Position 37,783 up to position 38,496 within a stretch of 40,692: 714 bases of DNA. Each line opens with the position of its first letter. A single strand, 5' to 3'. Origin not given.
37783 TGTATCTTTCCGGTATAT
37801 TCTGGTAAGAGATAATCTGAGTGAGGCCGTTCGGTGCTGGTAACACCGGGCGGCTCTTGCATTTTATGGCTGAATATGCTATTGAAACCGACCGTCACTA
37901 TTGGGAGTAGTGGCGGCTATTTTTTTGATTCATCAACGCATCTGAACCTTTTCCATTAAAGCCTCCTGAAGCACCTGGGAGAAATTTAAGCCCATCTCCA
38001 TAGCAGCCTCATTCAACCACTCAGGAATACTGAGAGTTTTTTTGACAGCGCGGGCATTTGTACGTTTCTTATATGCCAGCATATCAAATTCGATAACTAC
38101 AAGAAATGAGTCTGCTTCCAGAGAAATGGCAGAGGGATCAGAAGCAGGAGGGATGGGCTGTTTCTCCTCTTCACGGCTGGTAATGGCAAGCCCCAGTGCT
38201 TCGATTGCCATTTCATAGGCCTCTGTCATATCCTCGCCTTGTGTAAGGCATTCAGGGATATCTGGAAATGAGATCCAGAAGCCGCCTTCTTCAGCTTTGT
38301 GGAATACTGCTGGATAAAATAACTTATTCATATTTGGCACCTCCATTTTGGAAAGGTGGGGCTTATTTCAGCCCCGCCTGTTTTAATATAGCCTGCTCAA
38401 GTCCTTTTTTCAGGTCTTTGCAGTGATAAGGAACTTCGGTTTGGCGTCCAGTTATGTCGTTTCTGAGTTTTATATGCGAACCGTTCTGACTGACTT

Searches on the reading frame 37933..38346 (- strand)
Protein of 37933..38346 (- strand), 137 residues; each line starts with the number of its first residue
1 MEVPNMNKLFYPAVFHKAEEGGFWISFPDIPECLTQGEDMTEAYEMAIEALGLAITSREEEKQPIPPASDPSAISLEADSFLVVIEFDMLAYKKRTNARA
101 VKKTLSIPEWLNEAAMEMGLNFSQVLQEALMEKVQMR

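Call 40: search_protein_families(library=pfam, proteins=[window:37933-38346:-], max_evalue=0.001)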
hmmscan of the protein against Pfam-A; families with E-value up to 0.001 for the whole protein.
window:37933-38346:- (137 aa): 1 family
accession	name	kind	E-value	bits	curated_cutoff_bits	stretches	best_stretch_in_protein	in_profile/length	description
PF15919.11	HicB_lk_antitox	-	9.7e-10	39.1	27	1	11-98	1-91/123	HicB_like antitoxin of bacterial toxin-antitoxin system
